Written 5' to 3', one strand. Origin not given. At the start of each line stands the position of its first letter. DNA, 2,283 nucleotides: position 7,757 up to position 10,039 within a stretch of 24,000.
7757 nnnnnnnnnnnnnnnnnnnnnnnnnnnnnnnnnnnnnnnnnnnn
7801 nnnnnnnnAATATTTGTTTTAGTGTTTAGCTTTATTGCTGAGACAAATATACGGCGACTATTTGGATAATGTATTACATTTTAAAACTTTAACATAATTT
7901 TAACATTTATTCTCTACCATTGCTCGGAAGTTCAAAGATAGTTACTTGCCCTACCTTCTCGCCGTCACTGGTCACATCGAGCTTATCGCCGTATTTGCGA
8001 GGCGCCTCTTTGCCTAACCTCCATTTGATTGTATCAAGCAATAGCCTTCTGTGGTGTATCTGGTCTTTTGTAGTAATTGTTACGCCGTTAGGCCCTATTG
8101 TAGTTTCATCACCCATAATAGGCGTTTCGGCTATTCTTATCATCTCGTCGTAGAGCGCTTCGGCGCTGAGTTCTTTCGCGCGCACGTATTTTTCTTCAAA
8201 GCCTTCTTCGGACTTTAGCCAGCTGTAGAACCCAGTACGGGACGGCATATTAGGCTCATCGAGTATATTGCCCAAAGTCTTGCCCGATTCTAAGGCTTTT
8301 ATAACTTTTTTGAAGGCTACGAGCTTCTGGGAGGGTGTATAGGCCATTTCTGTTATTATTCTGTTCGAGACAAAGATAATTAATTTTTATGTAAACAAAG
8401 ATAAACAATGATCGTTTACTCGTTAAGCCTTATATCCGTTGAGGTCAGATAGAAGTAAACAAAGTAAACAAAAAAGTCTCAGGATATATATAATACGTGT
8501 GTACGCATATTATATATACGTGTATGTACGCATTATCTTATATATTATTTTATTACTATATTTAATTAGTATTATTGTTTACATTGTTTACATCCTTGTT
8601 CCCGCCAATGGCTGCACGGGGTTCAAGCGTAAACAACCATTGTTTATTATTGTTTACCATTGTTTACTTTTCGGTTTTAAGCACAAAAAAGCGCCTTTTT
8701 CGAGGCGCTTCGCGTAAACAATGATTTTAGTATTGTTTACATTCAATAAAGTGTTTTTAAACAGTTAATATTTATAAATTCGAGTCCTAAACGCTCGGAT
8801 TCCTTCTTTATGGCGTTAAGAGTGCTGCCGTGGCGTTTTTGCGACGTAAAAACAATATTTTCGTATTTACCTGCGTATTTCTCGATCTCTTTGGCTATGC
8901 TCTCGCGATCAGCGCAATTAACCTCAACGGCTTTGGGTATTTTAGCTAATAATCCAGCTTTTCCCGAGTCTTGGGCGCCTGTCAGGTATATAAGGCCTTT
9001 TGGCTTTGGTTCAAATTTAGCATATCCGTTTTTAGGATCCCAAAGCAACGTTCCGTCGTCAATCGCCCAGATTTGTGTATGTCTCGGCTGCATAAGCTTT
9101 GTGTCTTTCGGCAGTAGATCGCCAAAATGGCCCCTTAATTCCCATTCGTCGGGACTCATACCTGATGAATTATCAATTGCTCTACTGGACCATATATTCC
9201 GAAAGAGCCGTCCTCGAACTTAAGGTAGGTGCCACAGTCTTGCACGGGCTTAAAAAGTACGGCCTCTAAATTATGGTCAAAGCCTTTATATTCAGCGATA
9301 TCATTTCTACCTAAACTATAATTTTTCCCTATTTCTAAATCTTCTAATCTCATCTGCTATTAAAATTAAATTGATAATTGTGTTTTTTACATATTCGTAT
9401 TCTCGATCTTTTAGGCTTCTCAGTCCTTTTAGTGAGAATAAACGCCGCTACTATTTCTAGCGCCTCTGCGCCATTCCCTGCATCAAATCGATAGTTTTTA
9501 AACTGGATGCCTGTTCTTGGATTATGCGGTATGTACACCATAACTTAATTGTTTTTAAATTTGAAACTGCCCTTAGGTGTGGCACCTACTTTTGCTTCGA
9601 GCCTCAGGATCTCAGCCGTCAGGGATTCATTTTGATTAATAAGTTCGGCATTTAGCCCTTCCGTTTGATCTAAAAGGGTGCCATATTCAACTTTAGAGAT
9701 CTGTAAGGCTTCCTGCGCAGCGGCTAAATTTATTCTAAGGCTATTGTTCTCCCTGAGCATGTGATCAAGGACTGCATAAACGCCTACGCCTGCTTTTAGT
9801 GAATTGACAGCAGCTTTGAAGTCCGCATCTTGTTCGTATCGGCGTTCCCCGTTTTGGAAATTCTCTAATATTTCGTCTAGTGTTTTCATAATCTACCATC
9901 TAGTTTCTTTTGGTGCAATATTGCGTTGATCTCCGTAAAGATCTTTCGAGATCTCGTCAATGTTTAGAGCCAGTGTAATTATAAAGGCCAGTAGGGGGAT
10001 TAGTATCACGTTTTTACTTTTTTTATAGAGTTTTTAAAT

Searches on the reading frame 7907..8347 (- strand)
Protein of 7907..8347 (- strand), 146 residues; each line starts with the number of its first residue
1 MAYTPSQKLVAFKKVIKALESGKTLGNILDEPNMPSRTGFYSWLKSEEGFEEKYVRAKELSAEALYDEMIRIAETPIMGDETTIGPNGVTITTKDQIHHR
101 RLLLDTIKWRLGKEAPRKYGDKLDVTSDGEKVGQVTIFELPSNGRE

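Call 8: search_protein_families(library=phrogs, proteins=[window:7907-8347:-], max_evalue=0.001)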
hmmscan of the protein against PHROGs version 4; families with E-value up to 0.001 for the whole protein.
window:7907-8347:- (146 aa): 1 family
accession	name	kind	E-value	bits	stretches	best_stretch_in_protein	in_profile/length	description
phrog_1482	-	head and packaging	7.8e-33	114.2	1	2-139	14-133/147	terminase small subunit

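Call 17: find_related_loci(query=window:7907-8347:-, collection=viral_contigs, flank=10000)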
Query window:7907-8347:- (146 aa) in viral_contigs; peptide patterns used: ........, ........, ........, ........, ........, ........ (x = any residue, [..] = any of these).
16 stretches matched a pattern; 2 encode a relative of the query (tblastn E <= 1e-3); 2 distinct loci.
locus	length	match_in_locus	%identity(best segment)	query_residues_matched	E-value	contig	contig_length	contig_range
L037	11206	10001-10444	51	1-142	1e-47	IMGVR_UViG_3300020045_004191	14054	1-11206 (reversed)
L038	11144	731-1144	51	12-143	2e-40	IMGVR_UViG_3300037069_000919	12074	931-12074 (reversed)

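Call 25: search_protein_families(library=pfam, proteins=[window:7907-8347:-], max_evalue=0.01)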
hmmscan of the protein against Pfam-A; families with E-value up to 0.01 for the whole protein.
window:7907-8347:- (146 aa): 1 family
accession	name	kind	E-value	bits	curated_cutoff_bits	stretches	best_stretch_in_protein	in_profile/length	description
PF20901.3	Sf6_terminase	-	1.3e-25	89.9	27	1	12-125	6-105/106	Bacteriophage Sf6, terminase small subunit-like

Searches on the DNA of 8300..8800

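Call 84: search_rna_families(source=window, start=8300, end=8800, threshold=evalue, max_evalue=1)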
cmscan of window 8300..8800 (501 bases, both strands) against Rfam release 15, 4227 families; matches with E-value up to 1: 5.
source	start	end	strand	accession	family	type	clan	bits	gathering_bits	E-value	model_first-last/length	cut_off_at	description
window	8485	8547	-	RF04217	mir-297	Gene; miRNA;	-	22.7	90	0.15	1-71/71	no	mir-297 microRNA precursor family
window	8669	8779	-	RF02579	tsr26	Gene; sRNA;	-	21.5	141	0.72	1-122/122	no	S. aureus tsr26 small RNA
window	8484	8532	+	RF04217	mir-297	Gene; miRNA;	-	20.6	90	0.48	1-71/71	no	mir-297 microRNA precursor family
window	8485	8544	-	RF04052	mir-466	Gene; miRNA;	-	19.7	85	0.4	1-80/80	no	mir-466 microRNA precursor family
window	8440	8527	+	RF00370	sroD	Gene; sRNA;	-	19.1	50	0.3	1-86/86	no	sroD RNA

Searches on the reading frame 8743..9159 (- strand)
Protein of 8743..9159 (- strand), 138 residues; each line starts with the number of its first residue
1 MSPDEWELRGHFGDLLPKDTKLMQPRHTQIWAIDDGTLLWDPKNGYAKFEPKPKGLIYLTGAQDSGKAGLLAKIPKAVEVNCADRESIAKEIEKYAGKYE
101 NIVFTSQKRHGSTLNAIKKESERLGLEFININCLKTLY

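Call 8: search_protein_families(library=phrogs, proteins=[window:8743-9159:-], max_evalue=0.001)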
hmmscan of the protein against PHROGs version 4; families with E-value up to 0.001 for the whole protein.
window:8743-9159:- (138 aa): 0 families

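Call 25: search_protein_families(library=pfam, proteins=[window:8743-9159:-], max_evalue=0.01)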
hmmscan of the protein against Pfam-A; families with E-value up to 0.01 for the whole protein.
window:8743-9159:- (138 aa): 0 families

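Call 81: search_solved_structures(query=window:8743-9159:-, max_evalue=1)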
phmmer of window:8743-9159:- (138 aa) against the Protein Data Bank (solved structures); distinct sequences matched with E-value up to 1: 4.
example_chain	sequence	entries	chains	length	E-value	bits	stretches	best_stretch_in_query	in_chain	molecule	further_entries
3k0y_A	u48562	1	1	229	0.1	15.9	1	27-99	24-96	Putative TOXIN related protein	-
6geb_A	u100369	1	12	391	0.41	14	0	53-89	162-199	DotB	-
3hdt_A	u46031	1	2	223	0.53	13.6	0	72-110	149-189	putative kinase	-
1a56_A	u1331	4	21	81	0.68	13.2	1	45-88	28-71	FERRICYTOCHROME C-552 | FERROCYTOCHROME C-552 | CYTOCHROME C-552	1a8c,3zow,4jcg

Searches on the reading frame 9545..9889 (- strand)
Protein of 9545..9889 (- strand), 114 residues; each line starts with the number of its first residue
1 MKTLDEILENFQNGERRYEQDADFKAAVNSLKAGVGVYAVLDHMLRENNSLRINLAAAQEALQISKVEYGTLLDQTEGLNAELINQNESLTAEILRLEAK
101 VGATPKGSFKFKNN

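Call 8: search_protein_families(library=phrogs, proteins=[window:9545-9889:-], max_evalue=0.001)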
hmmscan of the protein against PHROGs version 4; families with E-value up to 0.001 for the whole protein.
window:9545-9889:- (114 aa): 0 families

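Call 25: search_protein_families(library=pfam, proteins=[window:9545-9889:-], max_evalue=0.01)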
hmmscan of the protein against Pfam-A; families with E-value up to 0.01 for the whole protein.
window:9545-9889:- (114 aa): 1 family
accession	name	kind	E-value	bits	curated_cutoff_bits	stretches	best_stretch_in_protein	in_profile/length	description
PF02183.23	HALZ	-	0.0085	16.7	28.1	0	70-101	8-42/43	Homeobox associated leucine zipper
